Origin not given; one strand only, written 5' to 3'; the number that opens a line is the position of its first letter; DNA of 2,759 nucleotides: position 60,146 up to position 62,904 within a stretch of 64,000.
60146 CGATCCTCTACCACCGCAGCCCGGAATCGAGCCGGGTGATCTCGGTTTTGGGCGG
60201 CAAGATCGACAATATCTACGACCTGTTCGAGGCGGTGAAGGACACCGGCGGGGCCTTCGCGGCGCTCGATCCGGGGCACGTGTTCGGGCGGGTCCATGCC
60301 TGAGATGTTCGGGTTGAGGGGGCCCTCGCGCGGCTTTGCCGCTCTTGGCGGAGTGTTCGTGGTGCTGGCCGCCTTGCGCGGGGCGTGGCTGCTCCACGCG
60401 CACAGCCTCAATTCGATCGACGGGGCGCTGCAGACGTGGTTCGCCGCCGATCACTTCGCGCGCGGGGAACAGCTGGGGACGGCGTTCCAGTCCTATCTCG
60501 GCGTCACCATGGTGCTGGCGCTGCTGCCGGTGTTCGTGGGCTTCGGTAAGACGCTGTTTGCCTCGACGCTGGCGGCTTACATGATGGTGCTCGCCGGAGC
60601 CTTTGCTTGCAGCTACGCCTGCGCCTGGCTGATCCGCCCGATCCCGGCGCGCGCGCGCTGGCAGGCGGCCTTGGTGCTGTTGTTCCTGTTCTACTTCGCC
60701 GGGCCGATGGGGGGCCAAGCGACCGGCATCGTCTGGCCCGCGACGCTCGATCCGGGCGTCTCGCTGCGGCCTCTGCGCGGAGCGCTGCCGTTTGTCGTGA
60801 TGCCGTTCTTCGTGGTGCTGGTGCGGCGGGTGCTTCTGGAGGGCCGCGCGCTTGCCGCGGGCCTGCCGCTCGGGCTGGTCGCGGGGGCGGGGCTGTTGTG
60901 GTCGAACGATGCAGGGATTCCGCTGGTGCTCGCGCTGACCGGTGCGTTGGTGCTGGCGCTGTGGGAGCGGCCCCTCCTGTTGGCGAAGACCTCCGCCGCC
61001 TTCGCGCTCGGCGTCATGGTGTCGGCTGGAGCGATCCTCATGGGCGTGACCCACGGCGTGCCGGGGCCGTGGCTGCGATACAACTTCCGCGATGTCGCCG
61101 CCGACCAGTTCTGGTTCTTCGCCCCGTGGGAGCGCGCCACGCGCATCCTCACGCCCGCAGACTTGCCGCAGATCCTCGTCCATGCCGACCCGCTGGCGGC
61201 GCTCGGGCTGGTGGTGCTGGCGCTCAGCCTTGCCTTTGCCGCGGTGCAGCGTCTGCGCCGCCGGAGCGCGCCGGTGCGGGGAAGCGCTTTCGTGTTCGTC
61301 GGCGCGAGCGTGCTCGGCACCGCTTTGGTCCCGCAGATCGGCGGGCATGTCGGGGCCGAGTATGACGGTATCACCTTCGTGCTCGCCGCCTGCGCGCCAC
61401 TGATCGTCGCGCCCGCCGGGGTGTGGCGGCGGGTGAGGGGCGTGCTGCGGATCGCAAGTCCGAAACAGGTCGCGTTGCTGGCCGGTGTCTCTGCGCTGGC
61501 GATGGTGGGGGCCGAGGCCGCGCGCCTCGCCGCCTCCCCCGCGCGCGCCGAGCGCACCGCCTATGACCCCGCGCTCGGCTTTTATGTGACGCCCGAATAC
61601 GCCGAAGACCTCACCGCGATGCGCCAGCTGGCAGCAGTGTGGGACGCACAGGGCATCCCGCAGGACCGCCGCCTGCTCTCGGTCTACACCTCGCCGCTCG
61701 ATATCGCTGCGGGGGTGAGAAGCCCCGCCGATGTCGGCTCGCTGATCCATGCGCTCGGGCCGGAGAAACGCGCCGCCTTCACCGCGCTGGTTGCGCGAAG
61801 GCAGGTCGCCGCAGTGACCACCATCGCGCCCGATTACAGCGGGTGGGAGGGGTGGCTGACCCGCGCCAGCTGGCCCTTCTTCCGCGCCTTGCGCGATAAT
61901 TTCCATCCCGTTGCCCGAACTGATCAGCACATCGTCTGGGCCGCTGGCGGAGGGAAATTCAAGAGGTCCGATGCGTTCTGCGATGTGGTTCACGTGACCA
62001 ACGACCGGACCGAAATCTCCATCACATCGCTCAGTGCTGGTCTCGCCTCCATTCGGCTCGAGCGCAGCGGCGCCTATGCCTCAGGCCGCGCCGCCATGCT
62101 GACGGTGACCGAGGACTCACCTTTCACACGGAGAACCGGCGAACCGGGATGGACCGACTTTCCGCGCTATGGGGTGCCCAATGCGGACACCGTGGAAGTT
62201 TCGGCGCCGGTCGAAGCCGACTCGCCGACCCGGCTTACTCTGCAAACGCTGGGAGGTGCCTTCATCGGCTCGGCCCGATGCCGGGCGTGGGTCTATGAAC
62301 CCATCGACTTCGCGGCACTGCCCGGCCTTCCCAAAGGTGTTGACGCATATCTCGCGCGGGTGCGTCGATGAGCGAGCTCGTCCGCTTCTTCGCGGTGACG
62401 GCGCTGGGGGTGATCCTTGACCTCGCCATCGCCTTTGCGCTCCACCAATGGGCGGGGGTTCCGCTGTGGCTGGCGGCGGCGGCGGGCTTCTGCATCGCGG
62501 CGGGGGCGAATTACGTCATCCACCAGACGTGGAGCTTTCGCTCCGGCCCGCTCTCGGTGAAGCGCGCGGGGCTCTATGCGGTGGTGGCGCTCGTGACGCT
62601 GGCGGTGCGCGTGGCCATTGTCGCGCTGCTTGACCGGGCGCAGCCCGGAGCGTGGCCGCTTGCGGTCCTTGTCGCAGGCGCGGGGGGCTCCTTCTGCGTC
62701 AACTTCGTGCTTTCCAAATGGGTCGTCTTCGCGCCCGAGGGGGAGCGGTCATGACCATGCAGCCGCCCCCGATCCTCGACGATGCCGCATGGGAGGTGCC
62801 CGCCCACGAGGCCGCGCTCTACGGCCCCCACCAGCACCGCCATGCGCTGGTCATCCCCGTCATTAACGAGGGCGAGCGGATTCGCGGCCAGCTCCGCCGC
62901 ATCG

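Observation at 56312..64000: Self-contained Gtr-type glycosylation system with its own rare-sugar pathway (strongest candidate for an undescribed system)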

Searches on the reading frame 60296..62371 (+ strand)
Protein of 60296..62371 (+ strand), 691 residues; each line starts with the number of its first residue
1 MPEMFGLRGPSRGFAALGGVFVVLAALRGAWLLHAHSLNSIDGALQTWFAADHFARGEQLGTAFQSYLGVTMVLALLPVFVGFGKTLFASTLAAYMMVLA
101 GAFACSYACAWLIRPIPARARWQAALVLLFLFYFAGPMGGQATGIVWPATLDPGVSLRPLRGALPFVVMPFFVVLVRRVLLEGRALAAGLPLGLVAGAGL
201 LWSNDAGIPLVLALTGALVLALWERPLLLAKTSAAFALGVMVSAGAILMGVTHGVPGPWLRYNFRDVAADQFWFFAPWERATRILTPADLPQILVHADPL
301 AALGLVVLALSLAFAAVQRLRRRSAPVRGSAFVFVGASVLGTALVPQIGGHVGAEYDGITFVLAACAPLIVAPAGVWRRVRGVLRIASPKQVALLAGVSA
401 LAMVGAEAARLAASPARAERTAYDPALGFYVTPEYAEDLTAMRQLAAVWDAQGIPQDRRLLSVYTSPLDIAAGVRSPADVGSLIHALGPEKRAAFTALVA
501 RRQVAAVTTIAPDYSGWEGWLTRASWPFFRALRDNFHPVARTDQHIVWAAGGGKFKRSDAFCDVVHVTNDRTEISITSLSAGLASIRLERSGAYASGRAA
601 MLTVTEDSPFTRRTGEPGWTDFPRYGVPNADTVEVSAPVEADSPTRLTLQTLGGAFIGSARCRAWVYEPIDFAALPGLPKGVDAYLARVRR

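Call 4: search_protein_families(library=pfam, proteins=[window:60296-62371:+], max_evalue=0.01)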
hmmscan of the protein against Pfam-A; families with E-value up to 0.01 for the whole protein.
window:60296-62371:+ (691 aa): 0 families

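Call 5: search_protein_families(library=ncbifam, proteins=[window:60296-62371:+], max_evalue=0.01)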
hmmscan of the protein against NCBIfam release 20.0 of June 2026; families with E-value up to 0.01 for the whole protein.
window:60296-62371:+ (691 aa): 0 families

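Call 11: find_homologous_proteins(query=window:60296-62371:+)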
Query window:60296-62371:+ (691 aa): 217 proteins with E <= 0.001 among 8000 candidates; the best 120 are listed.
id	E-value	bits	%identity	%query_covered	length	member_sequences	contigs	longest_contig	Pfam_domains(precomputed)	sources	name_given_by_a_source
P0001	0.0e+0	1509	100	100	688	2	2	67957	-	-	-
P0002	0.0e+0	1426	93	100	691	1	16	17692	-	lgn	-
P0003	0.0e+0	1350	89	100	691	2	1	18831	-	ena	-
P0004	0.0e+0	1286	85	100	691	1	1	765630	-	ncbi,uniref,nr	ncbi:hypothetical protein [Erythrobacter oryzae]|uniref:hypothetical protein n=1 Tax=Erythrobacter o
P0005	0.0e+0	1278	85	100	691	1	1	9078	-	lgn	-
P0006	0.0e+0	1248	83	98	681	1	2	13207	-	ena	-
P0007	0.0e+0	1242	82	98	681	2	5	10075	-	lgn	-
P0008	0.0e+0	1159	79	100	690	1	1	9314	-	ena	-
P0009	0.0e+0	1154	78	100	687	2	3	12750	-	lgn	-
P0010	0.0e+0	1149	78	100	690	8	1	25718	-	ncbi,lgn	-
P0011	0.0e+0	1148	79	100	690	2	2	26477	-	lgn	-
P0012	0.0e+0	1141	78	100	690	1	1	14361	-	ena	-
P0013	0.0e+0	1136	77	100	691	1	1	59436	-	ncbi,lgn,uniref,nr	ncbi:MAG: hypothetical protein NBV68_00510 [Erythrobacter sp.]|uniref:hypothetical protein n=1 Tax=E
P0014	0.0e+0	1134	77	100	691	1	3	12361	-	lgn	-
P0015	0.0e+0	1130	78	99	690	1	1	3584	-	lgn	-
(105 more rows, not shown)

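Call 13: search_solved_structures(query=window:60296-62371:+, max_evalue=10)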
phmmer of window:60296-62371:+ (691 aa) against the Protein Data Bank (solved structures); distinct sequences matched with E-value up to 10: 0.

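Call 27: search_protein_representatives(protein=window:60296-62371:+)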
Query: 691 residues. Proteins with E-value up to 0.001 (for the whole library): 689; up to 1e-10: 393; up to 1e-30: 52. The best 150 are listed.
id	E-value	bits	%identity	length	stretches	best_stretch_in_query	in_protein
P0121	8.8e-215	731.6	55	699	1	14-685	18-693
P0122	1.8e-126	439.7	42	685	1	14-679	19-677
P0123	5.5e-125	434.8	42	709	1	2-676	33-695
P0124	1.1e-122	427.2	43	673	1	14-678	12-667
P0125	1.4e-122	426.9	43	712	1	20-676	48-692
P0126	2.2e-113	396.5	39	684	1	11-677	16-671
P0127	6.4e-106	371.8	51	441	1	11-428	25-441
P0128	2.0e-103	363.6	36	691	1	20-680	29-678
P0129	2.4e-102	360.0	38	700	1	25-665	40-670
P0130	6.4e-102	358.6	56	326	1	1-324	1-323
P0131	2.1e-95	337.1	61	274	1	420-690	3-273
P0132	4.8e-80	286.3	36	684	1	15-676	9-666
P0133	3.2e-69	250.5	35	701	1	19-667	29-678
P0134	2.6e-66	240.9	82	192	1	1-142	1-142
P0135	2.4e-64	234.4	62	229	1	13-221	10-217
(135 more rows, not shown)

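Call 29: search_protein_families(library=pfam, alignment_id=A1, max_evalue=0.01)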
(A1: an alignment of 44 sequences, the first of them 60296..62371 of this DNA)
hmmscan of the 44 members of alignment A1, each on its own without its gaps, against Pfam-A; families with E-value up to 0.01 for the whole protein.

A. member 1, window:60296-62371:+ (691 aa): 0 families

B. families by the number of members that match (of 44 scanned): 1 family
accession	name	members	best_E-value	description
PF01059.23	Oxidored_q5_N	1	0.0069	NADH-ubiquinone oxidoreductase chain 4, amino terminus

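Call 30: search_solved_structures(query=A1, max_evalue=10)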
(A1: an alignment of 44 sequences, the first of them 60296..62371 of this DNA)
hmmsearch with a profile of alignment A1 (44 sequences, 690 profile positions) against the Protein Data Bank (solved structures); distinct sequences matched with E-value up to 10: 4.
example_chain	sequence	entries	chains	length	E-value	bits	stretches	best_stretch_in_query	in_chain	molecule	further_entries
7p64_J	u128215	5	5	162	0.32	12.3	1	294-395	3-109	NADH-quinone oxidoreductase subunit J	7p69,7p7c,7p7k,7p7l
7p61_J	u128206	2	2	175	1.1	10.6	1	294-395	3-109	NADH-quinone oxidoreductase subunit J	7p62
3rko_J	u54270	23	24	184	1.3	10.4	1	294-395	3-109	NADH-QUINONE OXIDOREDUCTASE SUBUNIT J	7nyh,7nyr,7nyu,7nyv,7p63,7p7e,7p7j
6eyu_A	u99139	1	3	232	2.7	9.2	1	286-375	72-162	Bacteriorhodopsin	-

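Call 34: find_related_loci(query=A2, collection=genome_contigs, flank=10000)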
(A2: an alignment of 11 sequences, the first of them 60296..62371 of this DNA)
Query A2 (691 aa) in genome_contigs; peptide patterns used: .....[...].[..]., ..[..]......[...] (x = any residue, [..] = any of these).
53 stretches matched a pattern; 44 encode a relative of the query (tblastn E <= 1e-3); 44 distinct loci.
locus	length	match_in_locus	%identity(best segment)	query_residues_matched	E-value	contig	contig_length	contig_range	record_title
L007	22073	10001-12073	85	1-691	0e+0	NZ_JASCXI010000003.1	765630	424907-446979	Erythrobacter oryzae strain COR-2 COR-2.00003, whole genome shotgun sequence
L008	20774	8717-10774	77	1-686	0e+0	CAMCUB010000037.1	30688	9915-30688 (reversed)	MAG: Erythrobacter sanguineus isolate MsE-30jul19-131 genome assembly, contig: MsE-30jul19-C1884, whole genome shotgun s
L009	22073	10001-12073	77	1-691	0e+0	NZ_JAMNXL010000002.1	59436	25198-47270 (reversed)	MAG: Erythrobacter sp. isolate gw_gwSRR_metabat.9 gw_C121, whole genome shotgun sequence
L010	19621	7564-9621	75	1-686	0e+0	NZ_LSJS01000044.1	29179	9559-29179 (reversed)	Erythrobacter donghaensis strain CCH17-B8 CCH17-B8_contig55, whole genome shotgun sequence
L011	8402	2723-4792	72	1-690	0e+0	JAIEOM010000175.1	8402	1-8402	MAG: Sphingomonadales bacterium isolate co.spades.DASTOOL.1kb_104 c_000000422382, whole genome shotgun sequence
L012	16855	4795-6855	76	1-687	0e+0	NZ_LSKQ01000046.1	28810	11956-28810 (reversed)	Erythrobacter sp. CCH5-A1 CCH5-A1_contig46, whole genome shotgun sequence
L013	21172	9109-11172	72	1-687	0e+0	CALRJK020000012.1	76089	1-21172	MAG: Synechococcus sp. UW140 isolate JJ-K1K20-67-1-mx-bin578 genome assembly, contig: JJ-SK61-17-C102, whole genome shot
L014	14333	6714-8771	74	1-686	0e+0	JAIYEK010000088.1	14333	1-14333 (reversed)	MAG: Erythrobacteraceae bacterium isolate H1_MAG_00064 pond_H1_MAG_00064_000000000333, whole genome shotgun sequence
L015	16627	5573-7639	71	1-688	0e+0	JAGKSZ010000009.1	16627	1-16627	MAG: Porphyrobacter sp. isolate bin-4 contig-192, whole genome shotgun sequence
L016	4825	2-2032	65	12-688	0e+0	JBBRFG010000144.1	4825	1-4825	MAG: Sphingomonadales bacterium isolate Co_metawrap_2553 Cmw_2553_k141_6722445_length_4825_cov_37.9257, whole genome sho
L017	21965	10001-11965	66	32-687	0e+0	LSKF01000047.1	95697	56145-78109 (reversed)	Erythrobacteraceae bacterium CCH12-C2 CCH12-C2_contig51, whole genome shotgun sequence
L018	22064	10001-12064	64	1-688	0e+0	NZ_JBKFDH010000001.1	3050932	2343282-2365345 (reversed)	Erythrobacter sp. W302b 1, whole genome shotgun sequence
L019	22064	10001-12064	68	1-687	0e+0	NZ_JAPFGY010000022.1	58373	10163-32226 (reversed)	Erythrobacter sp. WG NODE_22_length_58373_cov_77.385447, whole genome shotgun sequence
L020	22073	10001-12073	62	1-691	0e+0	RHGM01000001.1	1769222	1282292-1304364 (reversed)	MAG: Porphyrobacter sp. IPPAS B-1204 Mongol_c5, whole genome shotgun sequence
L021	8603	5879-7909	66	13-688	0e+0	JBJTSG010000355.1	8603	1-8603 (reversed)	MAG: Erythrobacter sp. isolate samp_4447_semibin_217 samp_4447_1426449, whole genome shotgun sequence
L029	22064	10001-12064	54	1-683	0e+0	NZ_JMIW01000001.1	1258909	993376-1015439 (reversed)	Erythrobacter longus strain DSM 6997 contig1, whole genome shotgun sequence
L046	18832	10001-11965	38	19-682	2e-114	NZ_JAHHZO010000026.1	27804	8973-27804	Rhizobium sp. CSW-27 contig00026, whole genome shotgun sequence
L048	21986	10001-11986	32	16-678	2e-74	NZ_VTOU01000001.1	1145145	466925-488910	Sphingomonas montanisoli strain ZX XEX_1, whole genome shotgun sequence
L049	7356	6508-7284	42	22-294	3e-51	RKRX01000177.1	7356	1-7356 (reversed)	MAG: Oceanicaulis sp. isolate PNGco_C_binVS18 scaffold_2013, whole genome shotgun sequence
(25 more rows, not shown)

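Call 42: search_protein_families(library=pfam, proteins=[L046:7718-9280:-, L046:6771-7652:+, L046:5712-6659:+, L046:12036-12821:-, L046:13954-15015:-, L048:8139-9860:+, L048:5389-7347:-, L048:12111-14117:-, L048:14769-16229:+, L049:5033-6079:+], max_evalue=0.001)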
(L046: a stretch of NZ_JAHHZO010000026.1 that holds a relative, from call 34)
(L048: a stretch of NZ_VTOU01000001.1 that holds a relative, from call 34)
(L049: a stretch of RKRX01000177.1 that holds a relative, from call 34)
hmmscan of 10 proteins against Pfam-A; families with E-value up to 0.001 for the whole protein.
L046:7718-9280:- (520 aa): 1 family
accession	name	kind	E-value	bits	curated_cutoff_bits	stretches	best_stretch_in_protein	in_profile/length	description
PF04995.19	CcmD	-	0.00018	21.9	25.6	0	313-334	9-30/44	Heme exporter protein D (CcmD)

L046:6771-7652:+ (293 aa): 1 family
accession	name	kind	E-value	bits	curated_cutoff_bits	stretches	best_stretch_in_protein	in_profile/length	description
PF06707.17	DUF1194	-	7.8e-79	264.1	27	1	55-263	1-205/206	Protein of unknown function (DUF1194)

L046:5712-6659:+ (315 aa): 3 families
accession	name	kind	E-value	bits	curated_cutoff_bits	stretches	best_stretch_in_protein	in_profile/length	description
PF00578.27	AhpC-TSA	-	5e-29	101.2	26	1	101-239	1-122/124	AhpC/TSA family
PF10417.14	1-cysPrx_C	-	6.9e-13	48.8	21.1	1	262-298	2-39/41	C-terminal domain of 1-Cys peroxiredoxin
PF08534.16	Redoxin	-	2.1e-10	41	26.6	1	102-238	3-128/148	Redoxin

L046:12036-12821:- (261 aa): 4 families
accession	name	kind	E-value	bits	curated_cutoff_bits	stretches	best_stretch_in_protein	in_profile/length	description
PF00106.31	adh_short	-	2.9e-53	180.7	26.6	1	10-201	1-190/195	short chain dehydrogenase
PF13561.12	adh_short_C2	-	1.8e-52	178.7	27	1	16-256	1-234/236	Enoyl-(Acyl carrier protein) reductase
PF08659.16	KR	-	1.5e-13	51.5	22.6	1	12-172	3-161/180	KR domain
PF23441.1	SDR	-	1e-11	45.2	27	1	12-259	10-257/258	SDR-like rossmann domain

L046:13954-15015:- (353 aa): 1 family
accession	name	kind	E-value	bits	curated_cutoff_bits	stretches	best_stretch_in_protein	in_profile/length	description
PF01757.29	Acyl_transf_3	-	7e-28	98.1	31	1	7-319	3-325/326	Acyltransferase domain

L048:8139-9860:+ (573 aa): 6 families
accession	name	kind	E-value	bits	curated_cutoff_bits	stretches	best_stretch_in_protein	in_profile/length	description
PF02518.31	HATPase_c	-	9.8e-19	68.3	26.4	1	319-437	2-110/111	Histidine kinase-, DNA gyrase B-, and HSP90-like ATPase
PF00072.30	Response_reg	-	1.2e-17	64.5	30.2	1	459-543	1-84/111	Response regulator receiver domain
PF13185.12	GAF_2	-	6.1e-12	46.4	28.6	1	35-170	1-136/136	GAF domain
PF01590.32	GAF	-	1.6e-08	35.5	22.4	1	38-169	2-133/133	GAF domain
PF13492.12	GAF_3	-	2e-08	35.1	27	1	39-171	3-129/129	GAF domain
PF00512.31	HisKA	-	1.6e-07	31.7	26.9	1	213-275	3-64/66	His Kinase A (phospho-acceptor) domain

L048:5389-7347:- (652 aa): 0 families

L048:12111-14117:- (668 aa): 3 families
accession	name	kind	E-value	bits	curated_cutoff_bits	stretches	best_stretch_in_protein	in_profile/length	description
PF00890.30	FAD_binding_2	-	4.2e-123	412.1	20.4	1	86-481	1-414/414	FAD binding domain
PF02910.25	Succ_DH_flav_C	-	6.8e-46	155.9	20.8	1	536-668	1-130/130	Fumarate reductase flavoprotein C-term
PF01134.28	GIDA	-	8.5e-05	22.2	22.1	0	199-286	75-157/391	Glucose inhibited division protein A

L048:14769-16229:+ (486 aa): 2 families
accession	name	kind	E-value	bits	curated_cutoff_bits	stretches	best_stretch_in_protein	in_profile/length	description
PF00015.26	MCPsignal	-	3.5e-30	105.6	34.6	1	291-453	7-169/172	Methyl-accepting chemotaxis protein (MCP) signalling domain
PF07889.17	DUF1664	-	8.2e-05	23.1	34.6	0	355-429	44-118/124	Protein of unknown function (DUF1664)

L049:5033-6079:+ (348 aa): 1 family
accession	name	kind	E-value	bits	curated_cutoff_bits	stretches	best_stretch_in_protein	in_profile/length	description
PF01979.26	Amidohydro_1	-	1.4e-11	44.7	25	1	13-260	8-253/345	Amidohydrolase family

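Call 53: predict_structure(alignment_id=A1)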
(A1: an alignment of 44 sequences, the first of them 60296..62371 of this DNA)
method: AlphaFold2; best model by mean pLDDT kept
length: 691 residues; sequences in the alignment: 44
mean_pLDDT: 93.6   pTM: 0.93
mean pLDDT of the five models: 93.6, 92.4, 92.2, 91.6, 91.4
residues with pLDDT >= 90: 597; 70-90: 70; 50-70: 20; < 50: 4
segments of 3 or more residues with pLDDT < 50: 1-4
pLDDT, mean of each block of 10 residues (from residue 1): 50 85 97 94 94 98 94 98 98 97 97 92 95 92 90 92 97 97 97 98 96 98 98 98 98 98 94 92 94 94 96 98 97 98 94 91 96 90 76 95 96 89 97 97 97 97 98 97 96 97 97 90 96 96 96 85 97 97 96 86 92 64 92 96 96 93 96 96 92 86
secondary structure, 60 per line:
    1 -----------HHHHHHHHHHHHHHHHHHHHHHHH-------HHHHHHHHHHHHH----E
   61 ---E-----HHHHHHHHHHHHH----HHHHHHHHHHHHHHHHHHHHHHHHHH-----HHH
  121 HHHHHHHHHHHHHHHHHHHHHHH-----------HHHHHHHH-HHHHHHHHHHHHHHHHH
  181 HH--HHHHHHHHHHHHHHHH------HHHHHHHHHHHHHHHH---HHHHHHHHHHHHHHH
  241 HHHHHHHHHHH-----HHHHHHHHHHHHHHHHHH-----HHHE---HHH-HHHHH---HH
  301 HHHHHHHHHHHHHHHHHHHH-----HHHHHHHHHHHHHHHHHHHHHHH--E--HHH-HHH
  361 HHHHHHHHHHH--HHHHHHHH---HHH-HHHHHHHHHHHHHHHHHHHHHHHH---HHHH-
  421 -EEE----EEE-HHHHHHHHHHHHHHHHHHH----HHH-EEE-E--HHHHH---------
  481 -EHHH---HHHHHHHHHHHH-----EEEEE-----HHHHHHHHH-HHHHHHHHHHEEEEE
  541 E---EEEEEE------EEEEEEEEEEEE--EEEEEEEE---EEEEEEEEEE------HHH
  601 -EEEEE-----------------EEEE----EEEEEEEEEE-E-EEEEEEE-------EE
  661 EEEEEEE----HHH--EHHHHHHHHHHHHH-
elements in order: H12-35 H43-55 H70-82 H87-112 H118-143 H155-162 H164-182 H185-200 H207-222 H226-251 H257-274 H291-295 H299-320 H326-348 H358-371 H374-381 H389-412 H416-419 E422-424 E429-431 H433-451 E460-462 H467-471 H489-500 E506-510 H516-524 H526-535 E536-541 E545-550 E557-568 E571-578 E582-591 E602-606 E624-627 E632-641 E645-651 E659-667 H678-690

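Call 57: fold_search(model_id=the predicted structure, library=pdb)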
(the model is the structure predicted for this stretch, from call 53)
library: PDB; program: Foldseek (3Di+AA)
matches with E <= 10: 1164; with E <= 0.001: 6
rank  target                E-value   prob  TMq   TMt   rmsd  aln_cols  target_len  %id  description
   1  5gmy_A                9.8e-06  1.00  0.38  0.32  12.1       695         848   11  Crystal structure of the Archaeoglobus fulgidus oligosaccharyltransferase (O29867_ARCFU) tethered with an acceptor pep (released 2017-02-01)
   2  5ezm                  3.9e-05  1.00  0.42  0.51   9.8       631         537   15  Crystal Structure of ArnT from Cupriavidus metallidurans in the apo state (released 2016-02-17)
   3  5f15                  1.0e-04  1.00  0.41  0.49  10.0       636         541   15  Crystal Structure of ArnT from Cupriavidus metallidurans bound to Undecaprenyl phosphate (released 2016-02-17)
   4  3waj                  1.3e-04  1.00  0.36  0.33  14.0       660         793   12  Crystal structure of the Archaeoglobus fulgidus oligosaccharyltransferase (O29867_ARCFU) complex with Zn and sulfate (released 2013-10-30)
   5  8if8_C                3.0e-04  1.00  0.34  0.38  10.8       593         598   14  Arabinosyltransferase AftA (released 2023-05-31)
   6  5ogl_A                8.8e-04  1.00  0.34  0.34  15.8       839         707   10  Structure of bacterial oligosaccharyltransferase PglB in complex with an acceptor peptide and an lipid-linked oligosac (released 2017-10-25)
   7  6wby                  2.8e-03  1.00  0.33  0.22  15.8       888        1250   10  Single-Particle Cryo-EM Structure of Arabinofuranosyltransferase AftD from Mycobacteria, Mutant R1389S Class 2 (released 2020-05-13)
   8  6wbx                  2.9e-03  0.99  0.33  0.21  16.2       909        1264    9  Single-Particle Cryo-EM Structure of Arabinofuranosyltransferase AftD from Mycobacteria, Mutant R1389S Class 1 (released 2020-05-13)
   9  9s6r_A                1.8e-02  1.00  0.32  0.51  11.9       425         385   10  Ternary cryo-EM structure of yeast ALG3 with Dol25-PP-GlcNAc2Man5, Dol25-P-Man, and Fab (released 2026-03-18)
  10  8hpk_A                2.4e-02  0.20  0.09  0.13  23.8       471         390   14  Crystal structure of the bacterial oxalate transporter OxlT in an oxalate-bound occluded form (released 2023-02-15)
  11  9hkk_A                3.0e-02  0.13  0.07  0.09  23.9       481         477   12  Structure of the malarial hexose transporter 1 (PfHT1) in complex with 2,5-anhydro-D-mannitol. (released 2025-12-17)
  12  8c8g_B                4.1e-02  0.16  0.08  0.05  25.0       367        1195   10  Cryo-EM structure of BoNT/Wo-NTNH complex (released 2023-10-04)
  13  7pjj                  5.0e-02  0.77  0.09  0.08  16.8       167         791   14  Structure of the Family-3 Glycosyl Hydrolase BcpE2 from Streptomyces scabies (released 2022-07-13)
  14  2xvg                  5.9e-02  0.69  0.07  0.06  12.9       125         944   14  crystal structure of alpha-xylosidase (GH31) from Cellvibrio japonicus (released 2011-04-13)
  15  28vj_B                6.2e-02  0.15  0.08  0.13  24.1       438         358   12  NorA bound to miniprotein I-23 (released 2026-04-08)
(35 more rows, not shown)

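Call 71: search_protein_families(library=pfam, proteins=[L029:2580-4556:+, L029:4566-4997:+, L029:5037-5675:-, L029:14870-15283:-, L029:15321-15770:+, L029:15770-16399:+, L029:16396-18432:-, L007:5064-5900:-, L007:14847-17186:-, L007:17327-18004:-], max_evalue=0.001)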
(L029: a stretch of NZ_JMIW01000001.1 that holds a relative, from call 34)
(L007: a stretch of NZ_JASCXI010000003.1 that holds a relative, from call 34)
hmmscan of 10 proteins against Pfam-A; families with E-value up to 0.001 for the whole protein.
L029:2580-4556:+ (658 aa): 8 families
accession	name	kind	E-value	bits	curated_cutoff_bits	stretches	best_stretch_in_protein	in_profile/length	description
PF02518.31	HATPase_c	-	4.1e-24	85.6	26.4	1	538-644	2-107/111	Histidine kinase-, DNA gyrase B-, and HSP90-like ATPase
PF05227.19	CHASE3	-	6.2e-19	68.7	28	1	63-198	2-137/138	CHASE3 domain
PF00512.31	HisKA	-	2e-15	57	26.9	1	424-491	1-66/66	His Kinase A (phospho-acceptor) domain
PF00989.32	PAS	-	2.4e-14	53.8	22.6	1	290-400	2-112/113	PAS fold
PF13426.13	PAS_9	-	6.7e-13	49.2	27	1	302-403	3-103/103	PAS domain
PF08448.16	PAS_4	-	3.5e-09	37.3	23.1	1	302-406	7-110/110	PAS fold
PF13581.12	HATPase_c_2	-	3.5e-05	24.2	27.4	1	534-625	23-112/127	Histidine kinase-like ATPase domain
PF08447.18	PAS_3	-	0.00088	19.9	25.6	0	313-397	2-88/89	PAS fold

L029:4566-4997:+ (143 aa): 1 family
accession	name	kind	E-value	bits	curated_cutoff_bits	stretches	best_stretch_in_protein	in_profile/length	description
PF00072.30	Response_reg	-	5.1e-26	91.4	30.2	1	16-124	1-105/111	Response regulator receiver domain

L029:5037-5675:- (212 aa): 1 family
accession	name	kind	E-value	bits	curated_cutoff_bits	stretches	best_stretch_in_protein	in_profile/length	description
PF01081.25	Aldolase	-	4.4e-71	238.8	27.8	1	13-200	1-193/196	KDPG and KHG aldolase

L029:14870-15283:- (137 aa): 2 families
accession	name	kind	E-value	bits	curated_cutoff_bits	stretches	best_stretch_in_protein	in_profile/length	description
PF13581.12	HATPase_c_2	-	3.5e-15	56.6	27.4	1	20-135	7-126/127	Histidine kinase-like ATPase domain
PF02518.31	HATPase_c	-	1.7e-08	35.3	26.4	1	44-116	5-82/111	Histidine kinase-, DNA gyrase B-, and HSP90-like ATPase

L029:15321-15770:+ (149 aa): 1 family
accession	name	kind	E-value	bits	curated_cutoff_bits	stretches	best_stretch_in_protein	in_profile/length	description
PF04773.18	FecR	-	3.5e-11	43.8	24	1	62-147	2-80/97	FecR protein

L029:15770-16399:+ (209 aa): 1 family
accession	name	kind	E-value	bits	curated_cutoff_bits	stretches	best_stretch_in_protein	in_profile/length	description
PF00691.25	OmpA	-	3e-06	27.9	27.2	1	98-169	1-74/98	OmpA family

L029:16396-18432:- (678 aa): 2 families
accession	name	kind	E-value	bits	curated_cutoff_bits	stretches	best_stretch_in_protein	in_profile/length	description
PF05226.16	CHASE2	-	1e-47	163.3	26.3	1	28-355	14-254/257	CHASE2 domain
PF07228.17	SpoIIE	-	3.9e-41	141.5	25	1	480-671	2-191/192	Stage II sporulation protein E (SpoIIE)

L007:5064-5900:- (278 aa): 0 families

L007:14847-17186:- (779 aa): 2 families
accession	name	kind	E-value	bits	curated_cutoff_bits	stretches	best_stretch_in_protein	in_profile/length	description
PF00593.30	TonB_dep_Rec_b-barrel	-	4.9e-33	116.1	27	1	266-740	8-436/436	TonB dependent receptor-like, beta-barrel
PF07715.20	Plug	-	2.5e-09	38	23.9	1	62-170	8-106/107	TonB-dependent Receptor Plug Domain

L007:17327-18004:- (225 aa): 0 families

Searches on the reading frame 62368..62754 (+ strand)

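Call 4: search_protein_families(library=pfam, proteins=[window:62368-62754:+], max_evalue=0.01)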
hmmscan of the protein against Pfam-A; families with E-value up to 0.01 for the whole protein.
window:62368-62754:+ (128 aa): 1 family
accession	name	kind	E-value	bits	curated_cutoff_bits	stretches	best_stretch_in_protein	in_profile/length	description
PF04138.20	GtrA_DPMS_TM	-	2.2e-18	67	26.1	1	6-121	1-117/117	GtrA/DPMS, transmembrane domain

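Call 5: search_protein_families(library=ncbifam, proteins=[window:62368-62754:+], max_evalue=0.01)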
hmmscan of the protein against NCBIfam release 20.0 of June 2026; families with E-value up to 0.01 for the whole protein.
window:62368-62754:+ (128 aa): 0 families
